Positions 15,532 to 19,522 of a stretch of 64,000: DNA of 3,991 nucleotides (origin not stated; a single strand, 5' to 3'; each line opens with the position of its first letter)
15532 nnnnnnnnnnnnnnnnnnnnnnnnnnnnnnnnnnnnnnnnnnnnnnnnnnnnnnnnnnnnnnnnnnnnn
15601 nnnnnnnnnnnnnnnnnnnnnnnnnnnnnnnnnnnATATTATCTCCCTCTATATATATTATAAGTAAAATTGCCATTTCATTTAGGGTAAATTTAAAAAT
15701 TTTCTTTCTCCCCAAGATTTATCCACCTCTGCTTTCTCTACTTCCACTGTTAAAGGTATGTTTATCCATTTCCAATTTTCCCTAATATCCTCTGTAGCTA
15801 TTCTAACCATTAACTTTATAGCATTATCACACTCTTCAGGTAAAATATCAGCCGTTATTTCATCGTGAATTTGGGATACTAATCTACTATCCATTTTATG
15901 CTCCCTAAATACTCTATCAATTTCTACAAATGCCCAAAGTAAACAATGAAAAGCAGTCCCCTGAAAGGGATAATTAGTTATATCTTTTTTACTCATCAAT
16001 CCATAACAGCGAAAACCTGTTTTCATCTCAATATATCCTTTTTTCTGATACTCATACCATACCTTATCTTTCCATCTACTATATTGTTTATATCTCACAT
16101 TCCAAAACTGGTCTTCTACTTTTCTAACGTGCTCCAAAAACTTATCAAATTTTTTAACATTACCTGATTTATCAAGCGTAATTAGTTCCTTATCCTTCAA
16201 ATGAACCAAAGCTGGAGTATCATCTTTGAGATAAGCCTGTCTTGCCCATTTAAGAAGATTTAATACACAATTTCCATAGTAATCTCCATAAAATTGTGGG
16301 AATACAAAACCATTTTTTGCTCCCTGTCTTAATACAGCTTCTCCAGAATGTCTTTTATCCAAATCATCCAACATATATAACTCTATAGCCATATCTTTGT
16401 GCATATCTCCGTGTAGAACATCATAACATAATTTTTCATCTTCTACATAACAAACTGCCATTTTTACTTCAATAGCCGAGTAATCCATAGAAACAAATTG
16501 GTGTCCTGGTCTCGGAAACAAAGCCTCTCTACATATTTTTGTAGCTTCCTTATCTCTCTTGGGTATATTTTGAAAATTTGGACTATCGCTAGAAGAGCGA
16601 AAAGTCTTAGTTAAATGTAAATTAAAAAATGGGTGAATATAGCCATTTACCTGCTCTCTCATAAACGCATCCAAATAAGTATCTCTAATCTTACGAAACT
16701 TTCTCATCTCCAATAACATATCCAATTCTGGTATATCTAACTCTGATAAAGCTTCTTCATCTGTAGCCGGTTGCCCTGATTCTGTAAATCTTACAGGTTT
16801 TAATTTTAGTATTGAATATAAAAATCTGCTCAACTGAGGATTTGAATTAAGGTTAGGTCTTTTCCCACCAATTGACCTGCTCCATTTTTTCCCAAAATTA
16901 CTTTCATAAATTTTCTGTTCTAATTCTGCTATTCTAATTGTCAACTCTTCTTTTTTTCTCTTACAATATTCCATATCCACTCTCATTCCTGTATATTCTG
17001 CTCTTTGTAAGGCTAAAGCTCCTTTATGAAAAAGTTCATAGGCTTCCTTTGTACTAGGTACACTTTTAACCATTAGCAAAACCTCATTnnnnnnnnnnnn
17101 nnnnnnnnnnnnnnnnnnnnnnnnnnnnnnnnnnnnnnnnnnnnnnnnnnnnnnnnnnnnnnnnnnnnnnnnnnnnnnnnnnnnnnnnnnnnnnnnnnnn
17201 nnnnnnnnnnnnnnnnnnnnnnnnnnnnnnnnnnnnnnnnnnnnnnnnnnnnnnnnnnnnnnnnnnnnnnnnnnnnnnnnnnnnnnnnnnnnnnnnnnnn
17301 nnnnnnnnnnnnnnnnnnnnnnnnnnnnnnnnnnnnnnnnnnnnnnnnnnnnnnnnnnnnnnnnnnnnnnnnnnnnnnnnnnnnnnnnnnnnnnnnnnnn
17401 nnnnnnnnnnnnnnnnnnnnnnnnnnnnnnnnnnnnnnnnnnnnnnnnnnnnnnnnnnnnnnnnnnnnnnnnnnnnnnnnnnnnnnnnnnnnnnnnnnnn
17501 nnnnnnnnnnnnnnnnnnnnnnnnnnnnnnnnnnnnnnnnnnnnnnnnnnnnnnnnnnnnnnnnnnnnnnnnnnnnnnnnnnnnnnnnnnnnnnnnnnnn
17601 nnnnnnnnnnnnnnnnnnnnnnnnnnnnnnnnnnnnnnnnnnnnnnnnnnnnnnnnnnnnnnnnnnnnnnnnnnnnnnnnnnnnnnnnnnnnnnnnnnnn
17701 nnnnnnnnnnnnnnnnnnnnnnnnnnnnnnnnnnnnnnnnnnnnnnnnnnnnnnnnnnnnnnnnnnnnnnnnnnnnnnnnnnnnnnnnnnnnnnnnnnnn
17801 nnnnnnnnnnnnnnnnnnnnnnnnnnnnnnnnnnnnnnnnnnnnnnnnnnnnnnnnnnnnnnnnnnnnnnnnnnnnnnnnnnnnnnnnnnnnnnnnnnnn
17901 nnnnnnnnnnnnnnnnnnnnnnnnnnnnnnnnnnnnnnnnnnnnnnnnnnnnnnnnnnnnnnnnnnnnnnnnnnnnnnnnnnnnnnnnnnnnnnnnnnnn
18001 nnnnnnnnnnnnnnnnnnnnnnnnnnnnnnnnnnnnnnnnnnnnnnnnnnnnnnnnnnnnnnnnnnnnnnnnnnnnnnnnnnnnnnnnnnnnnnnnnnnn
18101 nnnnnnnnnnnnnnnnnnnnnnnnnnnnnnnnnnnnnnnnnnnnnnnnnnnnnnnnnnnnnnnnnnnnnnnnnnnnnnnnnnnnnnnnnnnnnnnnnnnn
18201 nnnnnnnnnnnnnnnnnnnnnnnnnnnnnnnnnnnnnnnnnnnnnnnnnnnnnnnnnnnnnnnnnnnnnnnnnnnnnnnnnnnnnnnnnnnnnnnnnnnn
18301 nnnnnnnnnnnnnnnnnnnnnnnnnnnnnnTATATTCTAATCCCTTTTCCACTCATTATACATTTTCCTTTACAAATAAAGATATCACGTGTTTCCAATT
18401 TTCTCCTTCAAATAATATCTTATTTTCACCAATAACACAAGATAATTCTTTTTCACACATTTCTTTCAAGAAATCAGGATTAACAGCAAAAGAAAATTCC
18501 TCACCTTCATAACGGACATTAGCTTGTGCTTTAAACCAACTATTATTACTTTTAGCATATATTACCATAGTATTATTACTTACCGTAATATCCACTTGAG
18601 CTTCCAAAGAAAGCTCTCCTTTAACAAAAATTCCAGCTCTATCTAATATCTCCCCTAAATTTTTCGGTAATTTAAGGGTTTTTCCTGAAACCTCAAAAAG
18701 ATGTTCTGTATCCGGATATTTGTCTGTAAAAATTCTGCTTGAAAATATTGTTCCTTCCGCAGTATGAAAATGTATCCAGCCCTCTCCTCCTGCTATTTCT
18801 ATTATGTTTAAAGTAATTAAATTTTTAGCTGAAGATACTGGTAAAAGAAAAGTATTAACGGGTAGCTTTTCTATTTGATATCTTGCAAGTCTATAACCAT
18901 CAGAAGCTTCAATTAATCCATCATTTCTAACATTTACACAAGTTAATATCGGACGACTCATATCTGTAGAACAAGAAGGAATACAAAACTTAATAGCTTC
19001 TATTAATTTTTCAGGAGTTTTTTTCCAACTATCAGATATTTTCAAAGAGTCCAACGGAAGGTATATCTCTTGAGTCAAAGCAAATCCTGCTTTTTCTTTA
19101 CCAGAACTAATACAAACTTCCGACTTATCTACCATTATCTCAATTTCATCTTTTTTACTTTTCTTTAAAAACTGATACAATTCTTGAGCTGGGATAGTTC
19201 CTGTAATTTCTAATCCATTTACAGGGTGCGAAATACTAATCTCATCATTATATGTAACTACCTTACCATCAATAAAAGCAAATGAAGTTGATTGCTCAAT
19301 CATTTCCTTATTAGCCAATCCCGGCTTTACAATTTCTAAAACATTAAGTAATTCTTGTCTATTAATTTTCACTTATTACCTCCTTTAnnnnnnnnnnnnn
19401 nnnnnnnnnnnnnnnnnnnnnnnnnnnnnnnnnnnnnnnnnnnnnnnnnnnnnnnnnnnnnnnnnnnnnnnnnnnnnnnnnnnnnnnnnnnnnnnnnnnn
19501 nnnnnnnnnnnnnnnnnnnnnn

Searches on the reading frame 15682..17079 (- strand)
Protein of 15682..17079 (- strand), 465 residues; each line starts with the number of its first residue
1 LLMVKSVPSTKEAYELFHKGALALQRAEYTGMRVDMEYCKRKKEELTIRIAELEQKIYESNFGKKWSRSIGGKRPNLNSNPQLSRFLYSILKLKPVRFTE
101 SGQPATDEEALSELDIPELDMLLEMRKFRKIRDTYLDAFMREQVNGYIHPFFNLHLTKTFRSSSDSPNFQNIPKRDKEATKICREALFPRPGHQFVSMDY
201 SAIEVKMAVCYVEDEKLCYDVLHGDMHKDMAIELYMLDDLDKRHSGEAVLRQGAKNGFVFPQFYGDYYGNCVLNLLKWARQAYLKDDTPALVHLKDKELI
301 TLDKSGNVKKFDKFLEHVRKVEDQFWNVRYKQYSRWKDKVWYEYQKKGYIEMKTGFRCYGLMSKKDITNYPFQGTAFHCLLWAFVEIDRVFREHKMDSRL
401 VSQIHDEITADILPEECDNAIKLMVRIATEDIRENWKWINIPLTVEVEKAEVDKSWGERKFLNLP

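Call 79: search_protein_families(library=phrogs, max_evalue=0.001, proteins=[window:15682-17079:-])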
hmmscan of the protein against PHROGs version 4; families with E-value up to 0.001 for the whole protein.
window:15682-17079:- (465 aa): 8 families
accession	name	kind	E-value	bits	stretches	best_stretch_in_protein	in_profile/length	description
phrog_17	-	DNA, RNA and nucleotide metabolism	9.6e-68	230.2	1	10-458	833-1232/1445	DNA polymerase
phrog_2573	-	DNA, RNA and nucleotide metabolism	2.5e-19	70.6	1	314-448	112-269/336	DNA polymerase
phrog_5995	-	DNA, RNA and nucleotide metabolism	5.2e-12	46.8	1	328-435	33-151/236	DNA polymerase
phrog_15971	-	DNA, RNA and nucleotide metabolism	5.4e-12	46.5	1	23-212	13-183/376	DNA polymerase I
phrog_12241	-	DNA, RNA and nucleotide metabolism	1e-10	42.2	1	29-177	330-498/502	DNA polymerase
phrog_10285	-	DNA, RNA and nucleotide metabolism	4.5e-09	36.8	1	162-256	25-117/321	DNA polymerase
phrog_9556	-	DNA, RNA and nucleotide metabolism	1.4e-06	28.6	0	22-58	205-241/441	DNA polymerase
phrog_23226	-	DNA, RNA and nucleotide metabolism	1.4e-05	24.7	1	131-230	277-376/611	DNA polymerase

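Call 80: search_dna_similar(query=window:15682-17079:-, collection=phages, mode=protein, max_rows=15)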
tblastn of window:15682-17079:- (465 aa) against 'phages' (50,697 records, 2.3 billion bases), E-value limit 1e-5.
Records with a match: 1639; places in all: 1639; records where one place covers at least 80% of the query: 263.
Best place of each record, by identity: <60% 1639.
By first word of the organism name: Salmonella 329; Escherichia 204; Pseudomonas 179; Vibrio 143; Klebsiella 92; Bacillus 66; Microbacterium 52; Bacteriophage 42; Arthrobacter 33; Pelagibacter 29; and 85 more.
By host as written in the record: - 181; Escherichia coli 71; Salmonella enterica subsp. enterica serovar Enteritidis PT1 53; Pseudomonas aeruginosa 53; Pseudomonas aeruginosa PAO1 35; Vibrio parahaemolyticus 34; Klebsiella pneumoniae 33; Salmonella enterica 31; and 473 more.
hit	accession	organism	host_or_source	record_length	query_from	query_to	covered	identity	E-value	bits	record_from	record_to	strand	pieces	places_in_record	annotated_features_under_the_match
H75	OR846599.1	Enterococcus phage Efs 1-1-1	Enterococcus faecalis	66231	9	457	97%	28.1%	8e-28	123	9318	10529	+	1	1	record has no annotation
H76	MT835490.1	Bacteriophage sp.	human fecal samples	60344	10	458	97%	26.9%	5e-19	96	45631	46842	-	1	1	record has no annotation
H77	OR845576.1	Escherichia phage ECO95 1-6-1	Escherichia coli O157:H7 ATCC 43895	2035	24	451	92%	28.2%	2e-35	144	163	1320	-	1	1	record has no annotation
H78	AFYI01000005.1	Salmonella enterica subsp. enterica serovar Infantis str. ...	Homo sapiens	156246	24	451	92%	28.2%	5e-35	144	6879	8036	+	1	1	DNA-directed DNA polymerase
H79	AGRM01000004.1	Salmonella enterica subsp. houtenae str. ATCC BAA-1581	Homo sapiens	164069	24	451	92%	27.9%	3e-34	142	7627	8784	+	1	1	DNA-directed DNA polymerase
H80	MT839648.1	Bacteriophage sp.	human fecal samples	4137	24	458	94%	27.4%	5e-27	120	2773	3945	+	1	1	record has no annotation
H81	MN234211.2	Arthrobacter phage Mimi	Arthrobacter globiformis NRRL B-2979 SEA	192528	12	459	96%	26.4%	1e-19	98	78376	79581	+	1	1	99: DNA polymerase I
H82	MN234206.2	Arthrobacter phage Racecar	Arthrobacter globiformis NRRL B-2979 SEA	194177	12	459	96%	26.4%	1e-19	98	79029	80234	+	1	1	100: DNA polymerase I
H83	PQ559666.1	Arthrobacter phage Talia1610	Arthrobacter globiformis B-2979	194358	12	459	96%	26.4%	2e-19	98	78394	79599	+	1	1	99: DNA polymerase I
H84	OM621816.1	Edwardsiella phage vB_EpM_ZHS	Edwardsiella piscicida EIB202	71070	21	465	96%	26.3%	3e-29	127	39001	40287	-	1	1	DNA polymerase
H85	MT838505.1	Bacteriophage sp.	human fecal samples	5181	12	460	97%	26.1%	5e-19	96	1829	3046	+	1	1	record has no annotation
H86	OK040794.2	Arthrobacter phage Atuin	Arthrobacter globiformis NRRL B-2979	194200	5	457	97%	25.8%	6e-16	87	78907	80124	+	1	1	93: DNA polymerase I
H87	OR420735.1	Pelagibacter phage HTVC168P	Candidatus Pelagibacter sp. HTCC7211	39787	3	458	98%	25.5%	6e-15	84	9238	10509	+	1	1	DNA polymerase | hypothetical protein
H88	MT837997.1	Bacteriophage sp.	human fecal samples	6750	23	457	94%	26.5%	1e-28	125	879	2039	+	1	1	record has no annotation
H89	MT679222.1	Proteus phage 2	Proteus mirabilis 3b10_21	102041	20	458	94%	26.1%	5e-18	93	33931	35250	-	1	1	DNA polymerase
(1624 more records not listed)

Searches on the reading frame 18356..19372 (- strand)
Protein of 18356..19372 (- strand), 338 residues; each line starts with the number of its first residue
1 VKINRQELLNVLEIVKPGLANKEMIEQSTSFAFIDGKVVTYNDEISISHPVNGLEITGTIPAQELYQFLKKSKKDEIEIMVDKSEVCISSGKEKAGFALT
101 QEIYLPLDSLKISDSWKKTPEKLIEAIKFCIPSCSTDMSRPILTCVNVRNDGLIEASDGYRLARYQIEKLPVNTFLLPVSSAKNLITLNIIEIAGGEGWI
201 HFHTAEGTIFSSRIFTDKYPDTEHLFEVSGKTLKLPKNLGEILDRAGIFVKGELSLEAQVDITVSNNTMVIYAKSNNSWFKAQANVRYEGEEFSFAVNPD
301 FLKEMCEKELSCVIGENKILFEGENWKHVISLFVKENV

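Call 3: search_protein_families(library=pfam, proteins=[window:18356-19372:-], max_evalue=0.01)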
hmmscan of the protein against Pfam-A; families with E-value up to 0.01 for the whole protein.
window:18356-19372:- (338 aa): 2 families
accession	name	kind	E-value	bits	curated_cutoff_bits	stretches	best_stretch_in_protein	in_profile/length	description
PF02767.21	DNA_pol3_beta_2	-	4.2e-05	24.2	27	1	121-221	8-116/116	DNA polymerase III beta subunit, central domain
PF00712.24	DNA_pol3_beta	-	0.00084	19.9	24.4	0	44-93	50-104/120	DNA polymerase III beta subunit, N-terminal domain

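Call 4: search_protein_families(library=ncbifam, proteins=[window:18356-19372:-], max_evalue=0.01)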
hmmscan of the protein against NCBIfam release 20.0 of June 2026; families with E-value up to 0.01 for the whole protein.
window:18356-19372:- (338 aa): 2 families
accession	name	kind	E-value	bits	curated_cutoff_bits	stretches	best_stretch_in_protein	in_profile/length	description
TIGR00663.1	dnan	equivalog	1.5e-12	47.2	137.65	1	45-304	51-327/367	DNA polymerase III subunit beta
NF011508.0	PRK14946.1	equivalog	3.9e-10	39.5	513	1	62-316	74-342/366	DNA polymerase III subunit beta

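Call 5: search_protein_families(library=phrogs, proteins=[window:18356-19372:-], max_evalue=0.001)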
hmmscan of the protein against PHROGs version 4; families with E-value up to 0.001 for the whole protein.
window:18356-19372:- (338 aa): 2 families
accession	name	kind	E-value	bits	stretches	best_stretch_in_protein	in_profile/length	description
phrog_947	-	DNA, RNA and nucleotide metabolism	2.9e-34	119.6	1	1-307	5-328/368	DNA polymerase processivity factor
phrog_6615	-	DNA, RNA and nucleotide metabolism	1.1e-12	49.1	1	216-308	70-170/214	DNA polymerase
